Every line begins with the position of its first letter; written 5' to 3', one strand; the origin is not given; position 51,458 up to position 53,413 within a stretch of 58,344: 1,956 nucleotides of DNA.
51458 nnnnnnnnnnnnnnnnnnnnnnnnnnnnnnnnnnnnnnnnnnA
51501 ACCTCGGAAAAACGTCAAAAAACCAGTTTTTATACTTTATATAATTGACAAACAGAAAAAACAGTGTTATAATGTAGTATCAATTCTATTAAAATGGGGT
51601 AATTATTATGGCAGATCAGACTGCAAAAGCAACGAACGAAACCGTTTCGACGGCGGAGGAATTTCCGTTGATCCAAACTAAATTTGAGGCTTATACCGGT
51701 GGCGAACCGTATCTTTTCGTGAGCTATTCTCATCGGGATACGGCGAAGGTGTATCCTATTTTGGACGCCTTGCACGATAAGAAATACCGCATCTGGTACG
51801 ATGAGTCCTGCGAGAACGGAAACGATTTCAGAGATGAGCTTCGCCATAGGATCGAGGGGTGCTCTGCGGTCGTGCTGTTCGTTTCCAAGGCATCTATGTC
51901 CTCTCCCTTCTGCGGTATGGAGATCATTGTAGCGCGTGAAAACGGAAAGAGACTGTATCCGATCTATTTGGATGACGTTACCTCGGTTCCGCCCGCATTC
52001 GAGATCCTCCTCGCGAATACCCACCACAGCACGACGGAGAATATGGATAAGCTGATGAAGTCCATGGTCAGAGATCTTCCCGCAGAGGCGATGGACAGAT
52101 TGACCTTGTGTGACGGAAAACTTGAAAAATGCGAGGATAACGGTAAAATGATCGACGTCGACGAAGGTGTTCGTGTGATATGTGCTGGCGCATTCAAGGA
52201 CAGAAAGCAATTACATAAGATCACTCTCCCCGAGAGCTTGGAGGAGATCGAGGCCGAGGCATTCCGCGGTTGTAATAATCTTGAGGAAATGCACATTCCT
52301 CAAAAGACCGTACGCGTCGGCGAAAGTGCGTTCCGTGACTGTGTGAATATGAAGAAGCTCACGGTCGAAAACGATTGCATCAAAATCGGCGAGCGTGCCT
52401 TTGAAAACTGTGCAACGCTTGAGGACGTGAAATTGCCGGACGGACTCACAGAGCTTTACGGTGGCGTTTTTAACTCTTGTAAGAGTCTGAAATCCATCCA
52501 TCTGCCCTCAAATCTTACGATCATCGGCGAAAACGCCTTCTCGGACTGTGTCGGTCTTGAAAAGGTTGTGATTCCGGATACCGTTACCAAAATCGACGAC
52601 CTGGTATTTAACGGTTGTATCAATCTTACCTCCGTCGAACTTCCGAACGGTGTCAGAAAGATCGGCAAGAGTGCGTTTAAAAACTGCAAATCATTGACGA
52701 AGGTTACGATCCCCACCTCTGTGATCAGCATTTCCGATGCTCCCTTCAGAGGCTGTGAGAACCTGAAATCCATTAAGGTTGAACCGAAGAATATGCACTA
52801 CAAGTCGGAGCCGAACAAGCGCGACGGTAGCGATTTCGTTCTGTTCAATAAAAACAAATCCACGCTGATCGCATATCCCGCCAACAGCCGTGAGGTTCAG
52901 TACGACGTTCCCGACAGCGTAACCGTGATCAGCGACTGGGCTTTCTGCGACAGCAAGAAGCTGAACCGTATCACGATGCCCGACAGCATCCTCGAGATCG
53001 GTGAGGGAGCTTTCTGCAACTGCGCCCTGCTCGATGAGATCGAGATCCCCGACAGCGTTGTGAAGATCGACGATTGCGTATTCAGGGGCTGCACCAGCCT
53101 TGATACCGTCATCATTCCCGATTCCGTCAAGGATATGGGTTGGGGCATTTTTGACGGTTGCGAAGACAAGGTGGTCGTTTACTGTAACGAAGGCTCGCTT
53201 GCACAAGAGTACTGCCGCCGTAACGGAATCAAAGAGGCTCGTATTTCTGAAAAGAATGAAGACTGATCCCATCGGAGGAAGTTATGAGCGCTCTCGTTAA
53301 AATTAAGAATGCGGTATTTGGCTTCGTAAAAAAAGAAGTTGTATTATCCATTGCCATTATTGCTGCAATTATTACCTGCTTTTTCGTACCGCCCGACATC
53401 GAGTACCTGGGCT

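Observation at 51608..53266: Soluble TIR-LRR fusion: a TIR (NADase-type) head joined directly to 13 BspA-type leucine-rich repeats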

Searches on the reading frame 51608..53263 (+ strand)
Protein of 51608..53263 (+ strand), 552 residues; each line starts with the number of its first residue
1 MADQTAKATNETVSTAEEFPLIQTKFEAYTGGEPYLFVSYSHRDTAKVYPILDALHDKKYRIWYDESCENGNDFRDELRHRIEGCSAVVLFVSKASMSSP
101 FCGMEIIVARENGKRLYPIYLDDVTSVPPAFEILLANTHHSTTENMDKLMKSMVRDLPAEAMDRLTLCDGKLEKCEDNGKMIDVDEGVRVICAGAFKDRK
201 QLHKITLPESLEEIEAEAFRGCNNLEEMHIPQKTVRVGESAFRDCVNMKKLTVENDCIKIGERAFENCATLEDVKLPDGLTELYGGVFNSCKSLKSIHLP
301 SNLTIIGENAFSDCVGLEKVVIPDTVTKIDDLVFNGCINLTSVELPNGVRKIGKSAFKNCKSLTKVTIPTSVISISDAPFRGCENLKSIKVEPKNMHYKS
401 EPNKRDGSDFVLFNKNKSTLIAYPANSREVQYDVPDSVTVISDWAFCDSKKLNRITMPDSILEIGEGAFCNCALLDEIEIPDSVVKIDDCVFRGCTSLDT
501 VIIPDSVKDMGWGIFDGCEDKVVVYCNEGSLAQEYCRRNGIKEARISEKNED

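Call 3: search_protein_families(library=pfam, proteins=[window:51608-53263:+], max_evalue=0.1)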
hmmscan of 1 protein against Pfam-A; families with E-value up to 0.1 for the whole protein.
window:51608-53263:+ (552 aa): 7 families
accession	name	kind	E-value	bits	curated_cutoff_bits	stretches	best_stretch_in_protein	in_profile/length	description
PF13306.12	LRR_5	-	5.8e-82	272.3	27.7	3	191-317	3-126/127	BspA type Leucine rich repeat region (6 copies)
PF13676.11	TIR_2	-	8.3e-18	65.5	28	1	37-130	2-99/122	TIR domain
PF13855.12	LRR_8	-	3.8e-14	52.6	27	1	280-319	13-53/61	Leucine rich repeat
PF08937.16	ThsB_TIR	-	9e-05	23.2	21.2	1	37-124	1-98/100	Thoeris protein ThsB, TIR-like domain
PF23952.1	LRR_EndoS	-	0.00059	20.5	27.9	0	325-370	43-91/116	Endo-beta-N-acetylglucosaminidase EndoS LRR domain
PF01582.25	TIR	-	0.00086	19.6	21.3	1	48-106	18-77/179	TIR domain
PF18974.5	DUF5710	-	0.012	15.8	26.5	1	35-64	3-29/44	Domain of unknown function (DUF5710)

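Call 4: search_protein_families(library=padloc, proteins=[window:51608-53263:+], max_evalue=0.1)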
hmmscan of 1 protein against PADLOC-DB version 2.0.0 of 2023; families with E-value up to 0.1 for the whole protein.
window:51608-53263:+ (552 aa): 8 families
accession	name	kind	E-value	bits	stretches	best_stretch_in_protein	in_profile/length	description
PDLC02012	SAVED5--SAVED_TIR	-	1.3e-07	29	1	35-102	13-83/404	-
PDLC00434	ThsB1|ThsB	-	2.2e-05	21.7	1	35-112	140-219/396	TIR-like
PDLC00436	ThsB1|ThsB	-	0.00045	17.8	1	30-109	32-116/183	TIR-like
PDLC05062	PDC-S66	-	0.00051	17.6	1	22-120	137-241/282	-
PDLC00418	ThsB1|ThsB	-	0.005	14.7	1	36-122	7-101/155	TIR-like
PDLC00419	ThsB1|ThsB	-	0.0079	14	1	27-109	21-108/165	TIR-like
PDLC00420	ThsB1|ThsB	-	0.011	12.9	1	35-103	3-75/319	TIR-like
PDLC00426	ThsB1|ThsB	-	0.034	11.4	1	36-120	240-332/352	TIR-like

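Call 5: search_protein_families(library=ncbifam, proteins=[window:51608-53263:+], max_evalue=0.1)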
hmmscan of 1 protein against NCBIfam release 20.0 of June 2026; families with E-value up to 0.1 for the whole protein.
window:51608-53263:+ (552 aa): 6 families
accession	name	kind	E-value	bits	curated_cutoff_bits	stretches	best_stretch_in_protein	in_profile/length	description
NF047961.1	adhesin_HupY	equivalog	3.4e-37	128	1250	4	182-266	191-274/978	leucine-rich repeat adhesin HupY/LrrG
NF045861.1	glide_Gli349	exception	4.6e-21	73.3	1750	4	246-314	2677-2744/3169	gliding machinery surface structure protein Gli349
TIGR02167.2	Liste_lipo_26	repeat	7.9e-07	28.7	30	0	287-297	1-11/26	PARCEL repeat-containing surface protein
NF058526.1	Thoeris_type3_ThcB4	equivalog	0.00028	19.8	220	1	36-112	130-208/375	Thoeris type III anti-phage system protein ThcB4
NF041351.1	XopL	equivalog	0.018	13.8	500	0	206-300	135-231/497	type III secretion system leucine-rich repeat domain-containing effector XopL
NF040588.1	FxsC_Nterm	equivalog_domain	0.04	13.9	130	0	62-109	48-95/182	TIR-like protein FxsC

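Call 7: find_homologous_proteins(query=window:51608-53263:+, max_evalue=0.00001)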
Query window:51608-53263:+ (552 aa): 6161 proteins with E <= 0.00001 among 8000 candidates; the best 120 are listed.
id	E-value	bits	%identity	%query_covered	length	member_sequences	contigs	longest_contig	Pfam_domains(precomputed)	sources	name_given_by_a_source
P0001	0.0e+0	1266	100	100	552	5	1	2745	PF13306.13,PF13676.12,PF13855.13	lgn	-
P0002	0.0e+0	1166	92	97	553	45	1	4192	PF13306.13,PF13676.12,PF13855.13,PF23952.2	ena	-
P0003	0.0e+0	1149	89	100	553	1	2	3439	PF13306.13,PF13676.12,PF13855.13,PF23952.2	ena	-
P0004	0.0e+0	1143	89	100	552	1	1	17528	PF13306.13,PF13676.12,PF13855.13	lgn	-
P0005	0.0e+0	1138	88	100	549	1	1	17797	PF13306.13,PF13676.12,PF13855.13,PF08937.17,PF23952.2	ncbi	-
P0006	0.0e+0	1136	89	99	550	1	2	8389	PF13306.13,PF13676.12,PF13855.13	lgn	-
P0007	0.0e+0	1133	89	100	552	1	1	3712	PF13306.13,PF13676.12,PF13855.13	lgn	-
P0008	0.0e+0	1131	89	100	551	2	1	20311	PF13306.13,PF13676.12,PF13855.13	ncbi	-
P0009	0.0e+0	1130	88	99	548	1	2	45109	PF13306.13,PF13676.12,PF13855.13,PF08937.17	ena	-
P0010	0.0e+0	1129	89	100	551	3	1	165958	PF13306.13,PF13676.12,PF13855.13,PF23952.2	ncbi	-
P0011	0.0e+0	1128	87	100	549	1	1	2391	PF13306.13,PF13676.12,PF13855.13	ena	-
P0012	0.0e+0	1127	89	97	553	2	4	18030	PF13306.13,PF13676.12,PF13855.13,PF08937.17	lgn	-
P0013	0.0e+0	1126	89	97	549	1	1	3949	PF13306.13,PF13676.12,PF13855.13,PF08937.17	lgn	-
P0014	0.0e+0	1125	87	100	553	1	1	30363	PF13306.13,PF13676.12,PF13855.13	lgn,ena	-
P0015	0.0e+0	1123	88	100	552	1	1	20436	PF13306.13,PF13676.12,PF13855.13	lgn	-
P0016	0.0e+0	1122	87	100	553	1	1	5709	PF13306.13,PF13676.12,PF13855.13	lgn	-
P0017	0.0e+0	1122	87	100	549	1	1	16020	PF13306.13,PF13676.12,PF13855.13,PF08937.17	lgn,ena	-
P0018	0.0e+0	1121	87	100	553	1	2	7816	PF13306.13,PF13676.12,PF13855.13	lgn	-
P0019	0.0e+0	1120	86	100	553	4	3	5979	PF13306.13,PF13676.12,PF13855.13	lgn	-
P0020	0.0e+0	1119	87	100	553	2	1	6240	PF13306.13,PF13676.12,PF13855.13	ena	-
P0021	0.0e+0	1118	89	97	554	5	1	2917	PF13306.13,PF13676.12,PF13855.13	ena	-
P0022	0.0e+0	1118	88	97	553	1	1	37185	PF13306.13,PF13676.12,PF13855.13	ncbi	-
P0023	0.0e+0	1117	86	100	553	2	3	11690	PF13306.13,PF13676.12,PF13855.13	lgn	-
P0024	0.0e+0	1117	89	96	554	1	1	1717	PF13306.13,PF13676.12,PF13855.13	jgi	jgi:hypothetical protein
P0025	0.0e+0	1115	87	99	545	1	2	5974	PF13306.13,PF13676.12,PF13855.13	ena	-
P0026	0.0e+0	1112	87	100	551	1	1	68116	PF13306.13,PF13676.12,PF13855.13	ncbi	-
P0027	0.0e+0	1112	87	97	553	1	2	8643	PF13306.13,PF13676.12,PF13855.13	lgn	-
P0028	0.0e+0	1112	87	99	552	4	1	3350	PF13306.13,PF13676.12,PF13855.13,PF08937.17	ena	-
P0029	0.0e+0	1109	90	96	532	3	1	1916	PF13306.13,PF13676.12,PF13855.13,PF08937.17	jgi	-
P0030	0.0e+0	1108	87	99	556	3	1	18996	PF13306.13,PF13676.12,PF13855.13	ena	-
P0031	0.0e+0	1108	86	100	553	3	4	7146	PF13306.13,PF13676.12,PF13855.13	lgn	-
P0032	0.0e+0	1108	86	100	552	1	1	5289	PF13306.13,PF13676.12,PF13855.13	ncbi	-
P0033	0.0e+0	1103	86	100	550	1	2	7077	PF13306.13,PF13676.12,PF13855.13,PF08937.17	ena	-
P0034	0.0e+0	1103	86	100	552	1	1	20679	PF13306.13,PF13676.12,PF13855.13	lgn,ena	-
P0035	0.0e+0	1102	88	97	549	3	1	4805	PF13306.13,PF13676.12,PF13855.13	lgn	-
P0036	0.0e+0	1099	85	100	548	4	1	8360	PF13306.13,PF13676.12,PF13855.13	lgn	-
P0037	0.0e+0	1096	85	100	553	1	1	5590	PF13306.13,PF13676.12,PF13855.13,PF08937.17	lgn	-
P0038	0.0e+0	1094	85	100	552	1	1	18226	PF13306.13,PF13676.12,PF13855.13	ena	-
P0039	0.0e+0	1093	85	100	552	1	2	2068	PF13306.13,PF13676.12,PF13855.13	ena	-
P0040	0.0e+0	1093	84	100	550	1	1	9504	PF13306.13,PF13676.12,PF13855.13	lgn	-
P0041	0.0e+0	1093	85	100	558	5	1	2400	PF13306.13,PF13676.12,PF13855.13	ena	-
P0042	0.0e+0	1092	85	100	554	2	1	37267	PF13306.13,PF13676.12,PF13855.13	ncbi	-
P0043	0.0e+0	1087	85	100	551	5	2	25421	PF13306.13,PF13676.12,PF13855.13,PF08937.17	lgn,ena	-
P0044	0.0e+0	1087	85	100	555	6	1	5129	PF13306.13,PF13676.12,PF13855.13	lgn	-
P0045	0.0e+0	1084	84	99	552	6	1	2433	PF13306.13,PF13676.12,PF13855.13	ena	-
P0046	0.0e+0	1083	84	100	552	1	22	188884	PF13306.13,PF13676.12,PF13855.13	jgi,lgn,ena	-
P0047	0.0e+0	1083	84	100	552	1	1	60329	PF13306.13,PF13676.12,PF13855.13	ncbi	-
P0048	0.0e+0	1081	85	98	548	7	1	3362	PF13306.13,PF13676.12,PF13855.13,PF08937.17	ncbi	-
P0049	0.0e+0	1081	84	100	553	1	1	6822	PF13306.13,PF13676.12,PF13855.13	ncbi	-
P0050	0.0e+0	1080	84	100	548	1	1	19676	PF13306.13,PF13676.12,PF13855.13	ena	-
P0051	0.0e+0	1076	84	100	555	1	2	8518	PF13306.13,PF13676.12,PF13855.13,PF23952.2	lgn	-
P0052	0.0e+0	1075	85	100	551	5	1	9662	PF13306.13,PF13676.12,PF13855.13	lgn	-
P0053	0.0e+0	1075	85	97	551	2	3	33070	PF13306.13,PF13676.12,PF13855.13,PF23952.2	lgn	-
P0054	0.0e+0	1072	83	100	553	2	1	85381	PF13306.13,PF13676.12,PF13855.13,PF08937.17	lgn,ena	-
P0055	0.0e+0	1071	82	100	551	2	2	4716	PF13306.13,PF13676.12,PF13855.13,PF08937.17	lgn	-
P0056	0.0e+0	1068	84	98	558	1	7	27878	PF13306.13,PF13676.12,PF13855.13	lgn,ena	-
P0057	0.0e+0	1067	83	100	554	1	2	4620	PF13306.13,PF13676.12,PF13855.13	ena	-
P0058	0.0e+0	1065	83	98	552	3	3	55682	PF13306.13,PF13676.12,PF13855.13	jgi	-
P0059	0.0e+0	1065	83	98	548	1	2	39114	PF13306.13,PF13676.12,PF13855.13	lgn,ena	-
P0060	0.0e+0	1064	83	99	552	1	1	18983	PF13306.13,PF13676.12,PF13855.13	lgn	-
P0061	0.0e+0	1058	82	100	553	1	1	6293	PF13306.13,PF13676.12,PF13855.13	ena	-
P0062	0.0e+0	1056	85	96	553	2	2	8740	PF13306.13,PF13676.12,PF13855.13,PF08937.17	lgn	-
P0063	0.0e+0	1055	81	100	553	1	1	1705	PF13306.13,PF13676.12,PF13855.13,PF08937.17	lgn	-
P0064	0.0e+0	1050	83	97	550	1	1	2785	PF13306.13,PF13676.12,PF13855.13,PF08937.17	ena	-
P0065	0.0e+0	1049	82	100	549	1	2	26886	PF13306.13,PF13676.12,PF13855.13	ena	-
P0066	0.0e+0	1049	83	97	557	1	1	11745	PF13306.13,PF13676.12,PF13855.13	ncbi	-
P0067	0.0e+0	1047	83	97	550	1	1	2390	PF13306.13,PF13676.12,PF13855.13,PF08937.17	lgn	-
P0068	0.0e+0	1046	82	99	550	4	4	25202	PF13306.13,PF13676.12,PF13855.13,PF08937.17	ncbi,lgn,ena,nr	ncbi:MAG: leucine-rich repeat protein [Clostridia bacterium]|nr:leucine-rich repeat protein [Clostri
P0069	0.0e+0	1045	81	100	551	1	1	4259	PF13306.13,PF13676.12,PF13855.13,PF08937.17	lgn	-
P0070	0.0e+0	1045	83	100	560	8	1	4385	PF13306.13,PF13676.12,PF13855.13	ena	-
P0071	0.0e+0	1044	84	97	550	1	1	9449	PF13306.13,PF13676.12,PF13855.13,PF08937.17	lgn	-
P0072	0.0e+0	1044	83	99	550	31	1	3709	PF13306.13,PF13676.12,PF13855.13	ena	-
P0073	0.0e+0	1041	83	97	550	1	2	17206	PF13306.13,PF13676.12,PF13855.13,PF08937.17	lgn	-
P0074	0.0e+0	1034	81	100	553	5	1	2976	PF13306.13,PF13676.12,PF13855.13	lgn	-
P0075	0.0e+0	1026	82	97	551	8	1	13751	PF13306.13,PF13676.12,PF13855.13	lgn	-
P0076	0.0e+0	1018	78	100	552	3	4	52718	PF13306.13,PF13676.12,PF13855.13,PF08937.17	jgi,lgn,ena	jgi:hypothetical protein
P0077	0.0e+0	1014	81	99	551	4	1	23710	PF13306.13,PF13676.12,PF13855.13,PF23952.2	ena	-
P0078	0.0e+0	1010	79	100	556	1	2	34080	PF13306.13,PF13676.12,PF13855.13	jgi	-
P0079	7.6e-298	1007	77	100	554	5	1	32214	PF13306.13,PF12799.14,PF13676.12,PF13855.13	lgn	-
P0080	2.3e-297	1005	79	98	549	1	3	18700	PF13306.13,PF13676.12,PF13855.13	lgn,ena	-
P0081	6.0e-297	1004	80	98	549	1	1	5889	PF13306.13,PF13676.12,PF13855.13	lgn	-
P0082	1.1e-296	1003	79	99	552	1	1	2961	PF13306.13,PF13676.12,PF13855.13,PF08937.17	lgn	-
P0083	5.6e-296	1001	79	98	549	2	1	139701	PF13306.13,PF13676.12,PF13855.13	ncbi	-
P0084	1.5e-295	999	79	99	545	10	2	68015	PF13306.13,PF13676.12,PF13855.13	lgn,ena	-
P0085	2.5e-294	995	78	99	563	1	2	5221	PF13306.13,PF13676.12,PF13855.13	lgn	-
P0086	1.5e-293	993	79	99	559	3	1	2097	PF13306.13,PF13676.12,PF13855.13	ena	-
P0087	5.2e-292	987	79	99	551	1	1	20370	PF13306.13,PF01582.26,PF05725.19,PF13676.12,PF13855.13,PF23952.2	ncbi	-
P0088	1.4e-290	983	76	100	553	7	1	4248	PF13306.13,PF13676.12,PF13855.13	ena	-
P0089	2.5e-290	982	76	99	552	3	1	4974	PF13306.13,PF13676.12,PF13855.13,PF23952.2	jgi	-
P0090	4.0e-290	981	76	99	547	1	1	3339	PF13306.13,PF13676.12,PF13855.13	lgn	-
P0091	4.7e-290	981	77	99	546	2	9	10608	PF13306.13,PF13676.12,PF13855.13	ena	-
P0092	4.7e-289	978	76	99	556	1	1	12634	PF13306.13,PF13676.12,PF13855.13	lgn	-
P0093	9.6e-288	973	77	99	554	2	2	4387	PF13306.13,PF13676.12,PF13855.13,PF08937.17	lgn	-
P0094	1.1e-287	973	78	98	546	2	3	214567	PF13306.13,PF13676.12,PF13855.13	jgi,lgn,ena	jgi:hypothetical protein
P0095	1.3e-287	973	77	99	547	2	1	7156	PF13306.13,PF13676.12,PF13855.13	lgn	-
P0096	8.1e-287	970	76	100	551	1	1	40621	PF13306.13,PF05725.19,PF13676.12,PF13855.13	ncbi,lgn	-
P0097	1.2e-286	970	75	100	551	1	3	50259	PF13306.13,PF05725.19,PF13676.12,PF13855.13,PF08937.17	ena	-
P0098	3.1e-286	968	75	100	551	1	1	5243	PF13306.13,PF05725.19,PF13676.12,PF13855.13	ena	-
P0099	3.7e-286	968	75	100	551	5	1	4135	PF13306.13,PF13676.12,PF13855.13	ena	-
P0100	7.0e-286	967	78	97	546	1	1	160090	PF13306.13,PF13676.12,PF13855.13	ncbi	-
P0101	3.3e-285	965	76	98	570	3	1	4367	PF13306.13,PF13676.12,PF13855.13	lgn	-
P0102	3.8e-285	965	75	100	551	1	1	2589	PF13306.13,PF05725.19,PF13676.12,PF13855.13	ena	-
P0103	3.9e-285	965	76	98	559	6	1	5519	PF13306.13,PF13676.12,PF13855.13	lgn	-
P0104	4.1e-285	965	75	100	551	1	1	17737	PF13306.13,PF13676.12,PF13855.13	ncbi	ncbi:MAG: leucine-rich repeat protein [Oscillospiraceae bacterium]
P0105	4.2e-285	965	75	99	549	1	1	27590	PF13306.13,PF13676.12,PF13855.13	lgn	-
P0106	7.6e-285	964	74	100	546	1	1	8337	PF13306.13,PF13676.12,PF13855.13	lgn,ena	-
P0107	9.5e-284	960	75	100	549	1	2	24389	PF13306.13,PF13676.12,PF13855.13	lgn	-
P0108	1.2e-283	960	74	100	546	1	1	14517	PF13306.13,PF13676.12,PF13855.13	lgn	-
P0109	1.2e-283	960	75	100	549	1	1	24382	PF13306.13,PF13676.12,PF13855.13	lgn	-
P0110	1.3e-283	960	74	100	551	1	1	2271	PF13306.13,PF12799.14,PF13676.12,PF13855.13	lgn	-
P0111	1.5e-283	960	75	100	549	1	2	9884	PF13306.13,PF13676.12,PF13855.13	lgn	-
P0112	2.2e-283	959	76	100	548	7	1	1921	PF13306.13,PF13676.12,PF13855.13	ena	-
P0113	2.2e-283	959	75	100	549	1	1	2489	PF13306.13,PF13676.12,PF13855.13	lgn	-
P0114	3.7e-283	958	75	100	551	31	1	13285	PF13306.13,PF13676.12,PF13855.13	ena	-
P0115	4.3e-283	958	74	100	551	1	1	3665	PF13306.13,PF12799.14,PF13676.12,PF13855.13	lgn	-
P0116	5.4e-283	958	75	99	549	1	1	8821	PF13306.13,PF13676.12,PF13855.13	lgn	-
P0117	5.4e-283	958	75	99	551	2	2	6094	PF13306.13,PF05725.19,PF13676.12,PF13855.13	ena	-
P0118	8.5e-283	957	76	97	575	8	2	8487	PF13306.13,PF13676.12,PF13855.13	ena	-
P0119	1.1e-282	957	76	96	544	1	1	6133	PF13306.13,PF13676.12,PF13855.13,PF23952.2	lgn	-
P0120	1.3e-282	957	75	100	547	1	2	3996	PF13306.13,PF13676.12,PF13855.13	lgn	-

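Call 11: find_related_loci(query=window:51608-53263:+, collection=genome_contigs, flank=10000)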
Query window:51608-53263:+ (552 aa) in genome_contigs; peptide patterns used: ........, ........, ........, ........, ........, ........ (x = any residue, [..] = any of these).
116 stretches matched a pattern; 67 encode a relative of the query (tblastn E <= 1e-3); 66 distinct loci.
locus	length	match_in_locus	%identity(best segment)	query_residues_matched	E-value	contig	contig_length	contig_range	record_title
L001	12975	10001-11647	88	1-552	0e+0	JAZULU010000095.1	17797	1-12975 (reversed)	MAG: Clostridia bacterium isolate T1900044904_TS20190370.MAGScoT_cleanbin_000013 SGB_3303_k141_704266, whole genome shot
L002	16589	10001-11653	89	1-552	0e+0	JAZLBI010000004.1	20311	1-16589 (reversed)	MAG: Acutalibacteraceae bacterium isolate T1900045064_TC20190058.MAGScoT_cleanbin_000039 SGB_4587_k141_1798811, whole ge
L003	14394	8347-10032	86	1-552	0e+0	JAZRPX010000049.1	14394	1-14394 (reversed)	MAG: Acutalibacteraceae bacterium isolate T1900045369_YK20190059.MAGScoT_cleanbin_000021 SGB_6855_k141_1947850, whole ge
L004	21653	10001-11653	87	1-552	0e+0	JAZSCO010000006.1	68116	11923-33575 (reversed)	MAG: Acutalibacteraceae bacterium isolate T1900044915_TS20190381.MAGScoT_cleanbin_000012 SGB_3328_k141_1073646, whole ge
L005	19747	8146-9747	88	19-552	0e+0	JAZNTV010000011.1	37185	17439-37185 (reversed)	MAG: Acutalibacteraceae bacterium isolate T1900044802_TS20190268.MAGScoT_cleanbin_000010 SGB_2718_k141_1787885, whole ge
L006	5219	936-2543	88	17-552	0e+0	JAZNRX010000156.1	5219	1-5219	MAG: Acutalibacteraceae bacterium isolate T1900044812_TS20190278.MAGScoT_cleanbin_000022 SGB_2794_k141_977248, whole gen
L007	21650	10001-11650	86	1-552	0e+0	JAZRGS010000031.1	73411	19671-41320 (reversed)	MAG: Eubacteriales bacterium isolate T1900045487_YK20190181.MAGScoT_cleanbin_000071 SGB_7357_k141_1665659, whole genome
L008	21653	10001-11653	86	1-552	0e+0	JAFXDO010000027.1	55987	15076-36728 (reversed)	MAG: Clostridia bacterium isolate RGIG6318 Sheep_Rectum-3__c434884, whole genome shotgun sequence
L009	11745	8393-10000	83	17-552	0e+0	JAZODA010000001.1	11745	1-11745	MAG: Acutalibacteraceae bacterium isolate T1900044754_TS20190420.MAGScoT_cleanbin_000003 SGB_2256_k141_1351036, whole ge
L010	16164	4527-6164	82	1-548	0e+0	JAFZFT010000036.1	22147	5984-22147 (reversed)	MAG: Clostridia bacterium isolate RGIG7726 Water_buffalos_Rectum-3__c88285, whole genome shotgun sequence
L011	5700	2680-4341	78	1-552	0e+0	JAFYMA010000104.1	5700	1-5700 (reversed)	MAG: Clostridia bacterium isolate RGIG7213 Water_buffalos_Cecum-1__c360401, whole genome shotgun sequence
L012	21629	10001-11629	79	10-550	0e+0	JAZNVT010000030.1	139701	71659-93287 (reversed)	MAG: Acutalibacteraceae bacterium isolate T1900044788_TS20190254.MAGScoT_cleanbin_000012 SGB_2625_k141_1895206, whole ge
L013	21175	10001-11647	75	6-552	0e+0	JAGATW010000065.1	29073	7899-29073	MAG: Clostridia bacterium isolate RGIG8769 Water_deer_Colon.Co__c841541, whole genome shotgun sequence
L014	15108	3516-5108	78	24-552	0e+0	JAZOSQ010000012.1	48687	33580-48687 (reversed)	MAG: Eubacteriales bacterium isolate T1900045543_YK20190237.MAGScoT_cleanbin_000017 SGB_7832_k141_1538132, whole genome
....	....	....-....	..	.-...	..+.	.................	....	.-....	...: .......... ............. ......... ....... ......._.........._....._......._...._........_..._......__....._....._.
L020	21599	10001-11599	74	21-548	0e+0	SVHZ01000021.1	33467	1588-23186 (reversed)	MAG: Clostridiales bacterium isolate SIG397 NODE_27553_length_33467_cov_1.760258, whole genome shotgun sequence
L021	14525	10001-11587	74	17-546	0e+0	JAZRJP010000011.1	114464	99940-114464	MAG: Christensenellaceae bacterium isolate T1900045464_YK20190155.MAGScoT_cleanbin_000007 SGB_7206_k141_2577061, whole g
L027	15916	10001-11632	72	5-549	0e+0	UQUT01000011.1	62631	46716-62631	uncultured Eubacterium sp. isolate UMGS660 genome assembly, contig: NODE_271_length_62631_cov_20.734563, whole genome sh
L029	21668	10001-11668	71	1-548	0e+0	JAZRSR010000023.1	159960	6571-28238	MAG: Christensenellaceae bacterium isolate T1900045346_YK20190036.MAGScoT_cleanbin_000010 SGB_6712_k141_891079, whole ge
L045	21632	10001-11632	73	5-549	0e+0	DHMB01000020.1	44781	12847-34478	MAG TPA_asm: Clostridiales bacterium UBA4653 UBA4653_contig_10311, whole genome shotgun sequence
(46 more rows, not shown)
